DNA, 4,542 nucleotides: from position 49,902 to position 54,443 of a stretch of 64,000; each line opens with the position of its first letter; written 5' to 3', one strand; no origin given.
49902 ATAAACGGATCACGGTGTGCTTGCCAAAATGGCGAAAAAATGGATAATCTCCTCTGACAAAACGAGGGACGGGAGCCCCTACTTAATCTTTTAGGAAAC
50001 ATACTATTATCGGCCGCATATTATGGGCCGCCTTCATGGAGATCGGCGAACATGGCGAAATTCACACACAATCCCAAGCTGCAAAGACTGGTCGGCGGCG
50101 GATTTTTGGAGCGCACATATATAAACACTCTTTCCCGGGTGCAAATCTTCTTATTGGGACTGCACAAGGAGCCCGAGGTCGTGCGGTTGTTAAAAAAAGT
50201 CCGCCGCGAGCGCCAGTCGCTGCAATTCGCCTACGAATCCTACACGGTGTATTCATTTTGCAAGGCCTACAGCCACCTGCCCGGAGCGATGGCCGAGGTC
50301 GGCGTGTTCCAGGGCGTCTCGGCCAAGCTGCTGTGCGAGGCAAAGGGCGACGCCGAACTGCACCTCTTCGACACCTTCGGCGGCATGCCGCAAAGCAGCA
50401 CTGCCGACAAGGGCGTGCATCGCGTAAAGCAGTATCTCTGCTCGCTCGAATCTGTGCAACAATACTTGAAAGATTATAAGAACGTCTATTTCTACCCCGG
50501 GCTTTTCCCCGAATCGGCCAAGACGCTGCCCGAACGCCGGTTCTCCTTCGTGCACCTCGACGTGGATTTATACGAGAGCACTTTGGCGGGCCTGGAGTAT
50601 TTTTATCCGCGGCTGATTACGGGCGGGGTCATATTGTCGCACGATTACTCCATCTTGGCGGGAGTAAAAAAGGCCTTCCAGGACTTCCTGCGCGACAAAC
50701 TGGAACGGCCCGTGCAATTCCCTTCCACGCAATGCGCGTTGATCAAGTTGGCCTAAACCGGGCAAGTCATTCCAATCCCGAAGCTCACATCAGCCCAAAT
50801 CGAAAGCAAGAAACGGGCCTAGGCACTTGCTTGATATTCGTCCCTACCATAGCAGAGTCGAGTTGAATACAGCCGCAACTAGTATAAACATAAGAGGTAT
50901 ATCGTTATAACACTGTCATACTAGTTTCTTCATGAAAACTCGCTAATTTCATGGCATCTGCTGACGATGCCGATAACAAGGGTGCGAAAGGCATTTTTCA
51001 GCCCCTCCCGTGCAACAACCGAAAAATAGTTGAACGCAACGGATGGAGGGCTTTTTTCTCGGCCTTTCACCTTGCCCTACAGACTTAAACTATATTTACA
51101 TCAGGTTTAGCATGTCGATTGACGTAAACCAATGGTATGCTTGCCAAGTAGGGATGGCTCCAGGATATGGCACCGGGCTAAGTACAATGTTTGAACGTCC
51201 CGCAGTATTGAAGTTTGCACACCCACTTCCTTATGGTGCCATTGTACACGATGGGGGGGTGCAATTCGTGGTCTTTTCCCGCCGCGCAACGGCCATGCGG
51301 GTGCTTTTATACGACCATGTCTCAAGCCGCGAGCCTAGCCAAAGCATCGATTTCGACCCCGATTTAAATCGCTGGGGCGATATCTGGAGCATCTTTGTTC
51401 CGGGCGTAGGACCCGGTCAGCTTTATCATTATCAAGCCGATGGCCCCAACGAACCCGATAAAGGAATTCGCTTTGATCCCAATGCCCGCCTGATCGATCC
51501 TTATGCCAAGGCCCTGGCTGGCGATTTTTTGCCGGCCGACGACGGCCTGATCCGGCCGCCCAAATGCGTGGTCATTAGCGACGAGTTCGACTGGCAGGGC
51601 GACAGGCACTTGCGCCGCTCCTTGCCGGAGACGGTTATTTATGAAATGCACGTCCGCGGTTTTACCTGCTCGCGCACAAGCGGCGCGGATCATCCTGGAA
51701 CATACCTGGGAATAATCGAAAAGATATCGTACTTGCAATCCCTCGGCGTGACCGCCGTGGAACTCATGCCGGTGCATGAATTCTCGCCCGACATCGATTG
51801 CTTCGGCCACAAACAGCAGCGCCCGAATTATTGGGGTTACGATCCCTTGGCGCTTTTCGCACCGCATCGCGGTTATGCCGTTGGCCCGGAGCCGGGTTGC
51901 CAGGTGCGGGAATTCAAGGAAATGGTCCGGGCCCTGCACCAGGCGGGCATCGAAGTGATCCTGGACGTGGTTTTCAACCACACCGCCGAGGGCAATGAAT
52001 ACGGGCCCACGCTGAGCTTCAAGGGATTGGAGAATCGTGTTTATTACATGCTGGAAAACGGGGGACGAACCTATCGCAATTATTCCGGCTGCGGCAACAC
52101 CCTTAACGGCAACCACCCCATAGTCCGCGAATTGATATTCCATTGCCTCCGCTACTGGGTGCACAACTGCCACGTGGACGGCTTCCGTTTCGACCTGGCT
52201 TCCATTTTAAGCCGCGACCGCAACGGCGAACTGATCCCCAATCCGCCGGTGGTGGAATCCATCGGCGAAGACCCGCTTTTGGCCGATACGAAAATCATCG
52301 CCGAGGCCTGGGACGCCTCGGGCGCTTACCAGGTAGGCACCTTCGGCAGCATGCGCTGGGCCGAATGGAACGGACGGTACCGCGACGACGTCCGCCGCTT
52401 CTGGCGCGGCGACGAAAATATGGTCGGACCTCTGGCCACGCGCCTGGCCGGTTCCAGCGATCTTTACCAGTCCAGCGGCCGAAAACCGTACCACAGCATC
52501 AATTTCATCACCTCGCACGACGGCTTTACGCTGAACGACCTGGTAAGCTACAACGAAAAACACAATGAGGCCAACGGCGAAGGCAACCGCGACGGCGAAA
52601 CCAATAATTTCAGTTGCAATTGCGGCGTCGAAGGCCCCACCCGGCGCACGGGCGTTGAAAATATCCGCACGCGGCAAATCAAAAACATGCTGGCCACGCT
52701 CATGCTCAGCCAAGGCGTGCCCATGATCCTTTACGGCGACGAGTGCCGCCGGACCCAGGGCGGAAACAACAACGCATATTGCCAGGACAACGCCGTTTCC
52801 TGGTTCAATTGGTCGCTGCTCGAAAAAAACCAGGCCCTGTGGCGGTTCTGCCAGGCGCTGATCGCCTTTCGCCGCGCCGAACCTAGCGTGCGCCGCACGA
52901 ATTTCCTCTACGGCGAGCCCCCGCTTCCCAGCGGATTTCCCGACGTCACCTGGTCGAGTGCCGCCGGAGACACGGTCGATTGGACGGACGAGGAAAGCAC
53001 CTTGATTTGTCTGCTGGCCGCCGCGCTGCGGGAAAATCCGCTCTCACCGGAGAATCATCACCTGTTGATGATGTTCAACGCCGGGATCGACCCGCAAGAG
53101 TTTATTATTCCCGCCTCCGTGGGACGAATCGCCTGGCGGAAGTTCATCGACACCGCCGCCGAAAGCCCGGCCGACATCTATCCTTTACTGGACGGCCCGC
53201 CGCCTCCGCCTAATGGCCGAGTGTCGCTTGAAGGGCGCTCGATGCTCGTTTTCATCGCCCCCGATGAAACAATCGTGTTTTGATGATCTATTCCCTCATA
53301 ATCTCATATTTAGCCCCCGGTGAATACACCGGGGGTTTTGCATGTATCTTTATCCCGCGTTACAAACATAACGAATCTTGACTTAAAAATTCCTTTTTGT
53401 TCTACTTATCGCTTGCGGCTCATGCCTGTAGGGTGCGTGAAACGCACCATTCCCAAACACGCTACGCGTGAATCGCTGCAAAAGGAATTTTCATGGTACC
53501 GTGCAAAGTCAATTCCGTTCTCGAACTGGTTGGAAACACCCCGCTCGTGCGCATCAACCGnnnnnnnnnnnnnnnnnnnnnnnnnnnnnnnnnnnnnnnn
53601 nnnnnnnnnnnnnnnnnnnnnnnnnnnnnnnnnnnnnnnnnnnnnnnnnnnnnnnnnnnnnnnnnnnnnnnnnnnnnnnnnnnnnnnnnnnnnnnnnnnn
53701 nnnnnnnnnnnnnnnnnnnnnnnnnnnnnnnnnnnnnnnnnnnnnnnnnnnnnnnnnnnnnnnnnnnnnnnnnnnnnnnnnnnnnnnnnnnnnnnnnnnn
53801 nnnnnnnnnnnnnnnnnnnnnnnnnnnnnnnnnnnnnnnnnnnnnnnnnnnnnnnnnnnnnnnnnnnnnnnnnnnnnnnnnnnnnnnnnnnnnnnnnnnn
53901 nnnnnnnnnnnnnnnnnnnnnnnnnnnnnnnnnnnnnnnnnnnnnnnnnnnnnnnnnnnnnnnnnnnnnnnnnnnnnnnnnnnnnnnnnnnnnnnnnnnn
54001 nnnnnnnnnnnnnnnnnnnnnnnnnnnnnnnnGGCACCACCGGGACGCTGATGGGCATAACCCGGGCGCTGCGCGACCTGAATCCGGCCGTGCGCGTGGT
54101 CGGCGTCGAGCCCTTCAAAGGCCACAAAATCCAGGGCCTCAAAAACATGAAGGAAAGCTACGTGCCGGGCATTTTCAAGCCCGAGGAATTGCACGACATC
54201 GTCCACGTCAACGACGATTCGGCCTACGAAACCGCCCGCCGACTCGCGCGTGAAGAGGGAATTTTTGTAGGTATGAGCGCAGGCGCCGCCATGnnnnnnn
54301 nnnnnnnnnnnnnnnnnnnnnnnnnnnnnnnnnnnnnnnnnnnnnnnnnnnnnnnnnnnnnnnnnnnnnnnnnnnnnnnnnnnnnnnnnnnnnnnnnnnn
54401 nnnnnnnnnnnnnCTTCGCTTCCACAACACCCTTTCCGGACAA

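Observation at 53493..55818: Cysteine synthase fused to a full-length CysRS-like protein with degenerate HIGH and KMSKS motifs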

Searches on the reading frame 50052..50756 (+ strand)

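Call 26: search_protein_families(library=pfam, proteins=[window:50052-50756:+], max_evalue=0.001)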
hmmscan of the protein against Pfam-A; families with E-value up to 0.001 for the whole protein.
window:50052-50756:+ (234 aa): 2 families
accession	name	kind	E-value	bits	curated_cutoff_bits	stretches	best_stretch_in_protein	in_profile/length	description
PF05711.17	TylF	-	4.5e-22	79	23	1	75-217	90-248/264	Macrocin-O-methyltransferase (TylF)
PF13578.12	Methyltransf_24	-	5.8e-10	40.4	26.3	1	82-199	2-105/105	Methyltransferase domain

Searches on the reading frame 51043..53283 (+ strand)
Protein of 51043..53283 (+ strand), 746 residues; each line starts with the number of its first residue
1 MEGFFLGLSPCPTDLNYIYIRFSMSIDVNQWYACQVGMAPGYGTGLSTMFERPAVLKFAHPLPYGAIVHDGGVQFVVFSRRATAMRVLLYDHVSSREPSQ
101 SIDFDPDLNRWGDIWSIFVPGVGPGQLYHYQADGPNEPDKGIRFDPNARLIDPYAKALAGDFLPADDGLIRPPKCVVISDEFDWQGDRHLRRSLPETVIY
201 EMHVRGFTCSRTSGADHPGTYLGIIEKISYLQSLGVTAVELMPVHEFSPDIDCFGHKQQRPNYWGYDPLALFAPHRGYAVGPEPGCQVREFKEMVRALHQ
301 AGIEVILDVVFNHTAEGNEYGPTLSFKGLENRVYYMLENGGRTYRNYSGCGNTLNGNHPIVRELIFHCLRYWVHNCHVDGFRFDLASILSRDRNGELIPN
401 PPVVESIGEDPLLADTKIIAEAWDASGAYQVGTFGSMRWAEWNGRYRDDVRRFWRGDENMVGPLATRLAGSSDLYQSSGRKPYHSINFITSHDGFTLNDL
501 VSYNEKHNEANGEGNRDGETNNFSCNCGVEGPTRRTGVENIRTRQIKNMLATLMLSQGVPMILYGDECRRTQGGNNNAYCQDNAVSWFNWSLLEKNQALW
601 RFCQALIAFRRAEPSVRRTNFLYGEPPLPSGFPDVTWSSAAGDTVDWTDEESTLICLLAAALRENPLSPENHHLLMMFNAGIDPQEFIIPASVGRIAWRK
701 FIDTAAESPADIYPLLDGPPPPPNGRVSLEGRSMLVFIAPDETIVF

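Call 26: search_protein_families(library=pfam, proteins=[window:51043-53283:+], max_evalue=0.001)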
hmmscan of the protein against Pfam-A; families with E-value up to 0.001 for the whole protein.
window:51043-53283:+ (746 aa): 2 families
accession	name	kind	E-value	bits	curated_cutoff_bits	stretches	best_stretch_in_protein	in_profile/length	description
PF00128.31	Alpha-amylase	-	1.5e-22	80.9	22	1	213-572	10-358/446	Alpha amylase, catalytic domain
PF02922.24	CBM_48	-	3e-10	40.7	22.4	1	63-155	1-83/83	Carbohydrate-binding module 48 (Isoamylase N-terminal domain)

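Call 89: find_encoding_contigs(protein=window:51043-53283:+, flank=3000, max_places=4)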
Protein window:51043-53283:+ (746 aa): no gene with exactly this product is on record in the collection.

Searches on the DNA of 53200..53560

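Call 70: search_rna_families(source=window, start=53200, end=53560, threshold=evalue, max_evalue=1)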
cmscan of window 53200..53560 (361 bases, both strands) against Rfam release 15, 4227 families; matches with E-value up to 1: 2.
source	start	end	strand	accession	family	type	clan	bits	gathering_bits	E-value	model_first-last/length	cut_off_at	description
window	53268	53339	+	RF02701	PsrR1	Gene; sRNA;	-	19.3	42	0.28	1-79/79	no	Photosynthesis regulatory RNA1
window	53296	53339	+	RF01813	rdlD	Gene; antitoxin;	-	17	50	0.67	1-66/66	no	rdlD antitoxin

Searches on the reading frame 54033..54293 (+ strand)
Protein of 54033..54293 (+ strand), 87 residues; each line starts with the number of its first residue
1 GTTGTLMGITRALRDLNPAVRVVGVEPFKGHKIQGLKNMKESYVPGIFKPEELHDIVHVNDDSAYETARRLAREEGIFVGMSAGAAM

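Call 86: search_solved_structures(query=window:54033-54293:+, show_alignments=5, max_evalue=0.00001)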
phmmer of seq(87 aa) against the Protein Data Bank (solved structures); distinct sequences matched with E-value up to 0.00001: 74 (the best 60 are shown).
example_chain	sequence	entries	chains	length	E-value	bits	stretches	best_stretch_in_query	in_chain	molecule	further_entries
2jc3_A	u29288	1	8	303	4.7e-16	62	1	1-86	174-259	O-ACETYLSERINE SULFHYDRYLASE B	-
2bhs_A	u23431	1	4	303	1.7e-15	60.2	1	1-86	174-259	CYSTEINE SYNTHASE B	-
2v03_A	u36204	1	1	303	1.7e-15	60.2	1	1-86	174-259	Cysteine synthase B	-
2bht_A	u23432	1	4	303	9.1e-15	57.9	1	1-86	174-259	CYSTEINE SYNTHASE B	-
3x43_A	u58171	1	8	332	7e-14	55.1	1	1-86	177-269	O-ureido-L-serine synthase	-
3x44_A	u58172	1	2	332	7.1e-14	55.1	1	1-86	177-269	O-ureido-L-serine synthase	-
3dwg_A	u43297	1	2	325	3.8e-13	52.7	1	1-86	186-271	Cysteine synthase B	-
3dki_A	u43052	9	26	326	3.8e-13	52.7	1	1-86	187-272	Cysteine synthase B | O-phosphoserine sulfhydrylase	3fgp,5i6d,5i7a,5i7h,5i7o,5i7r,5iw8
4lmb_A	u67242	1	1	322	4.9e-13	52.4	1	1-87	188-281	Cysteine synthase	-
3dwi_A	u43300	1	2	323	1e-12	51.4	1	1-86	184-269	Cysteine synthase B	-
1ve1_A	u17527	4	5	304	2.7e-12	50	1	1-85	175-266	O-acetylserine sulfhydrylase | O-acetylserine (Thiol)-lyase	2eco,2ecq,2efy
6vju_A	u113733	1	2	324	7.6e-12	48.6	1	1-87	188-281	Cystathionine beta-lyase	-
4lma_A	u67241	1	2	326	9.1e-12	48.3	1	1-86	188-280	Cysteine synthase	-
8t2c_A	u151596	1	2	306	1.3e-11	47.8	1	1-86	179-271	Cysteine synthase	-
4ofx_A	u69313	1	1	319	1.4e-11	47.7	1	1-86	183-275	Cystathionine beta-synthase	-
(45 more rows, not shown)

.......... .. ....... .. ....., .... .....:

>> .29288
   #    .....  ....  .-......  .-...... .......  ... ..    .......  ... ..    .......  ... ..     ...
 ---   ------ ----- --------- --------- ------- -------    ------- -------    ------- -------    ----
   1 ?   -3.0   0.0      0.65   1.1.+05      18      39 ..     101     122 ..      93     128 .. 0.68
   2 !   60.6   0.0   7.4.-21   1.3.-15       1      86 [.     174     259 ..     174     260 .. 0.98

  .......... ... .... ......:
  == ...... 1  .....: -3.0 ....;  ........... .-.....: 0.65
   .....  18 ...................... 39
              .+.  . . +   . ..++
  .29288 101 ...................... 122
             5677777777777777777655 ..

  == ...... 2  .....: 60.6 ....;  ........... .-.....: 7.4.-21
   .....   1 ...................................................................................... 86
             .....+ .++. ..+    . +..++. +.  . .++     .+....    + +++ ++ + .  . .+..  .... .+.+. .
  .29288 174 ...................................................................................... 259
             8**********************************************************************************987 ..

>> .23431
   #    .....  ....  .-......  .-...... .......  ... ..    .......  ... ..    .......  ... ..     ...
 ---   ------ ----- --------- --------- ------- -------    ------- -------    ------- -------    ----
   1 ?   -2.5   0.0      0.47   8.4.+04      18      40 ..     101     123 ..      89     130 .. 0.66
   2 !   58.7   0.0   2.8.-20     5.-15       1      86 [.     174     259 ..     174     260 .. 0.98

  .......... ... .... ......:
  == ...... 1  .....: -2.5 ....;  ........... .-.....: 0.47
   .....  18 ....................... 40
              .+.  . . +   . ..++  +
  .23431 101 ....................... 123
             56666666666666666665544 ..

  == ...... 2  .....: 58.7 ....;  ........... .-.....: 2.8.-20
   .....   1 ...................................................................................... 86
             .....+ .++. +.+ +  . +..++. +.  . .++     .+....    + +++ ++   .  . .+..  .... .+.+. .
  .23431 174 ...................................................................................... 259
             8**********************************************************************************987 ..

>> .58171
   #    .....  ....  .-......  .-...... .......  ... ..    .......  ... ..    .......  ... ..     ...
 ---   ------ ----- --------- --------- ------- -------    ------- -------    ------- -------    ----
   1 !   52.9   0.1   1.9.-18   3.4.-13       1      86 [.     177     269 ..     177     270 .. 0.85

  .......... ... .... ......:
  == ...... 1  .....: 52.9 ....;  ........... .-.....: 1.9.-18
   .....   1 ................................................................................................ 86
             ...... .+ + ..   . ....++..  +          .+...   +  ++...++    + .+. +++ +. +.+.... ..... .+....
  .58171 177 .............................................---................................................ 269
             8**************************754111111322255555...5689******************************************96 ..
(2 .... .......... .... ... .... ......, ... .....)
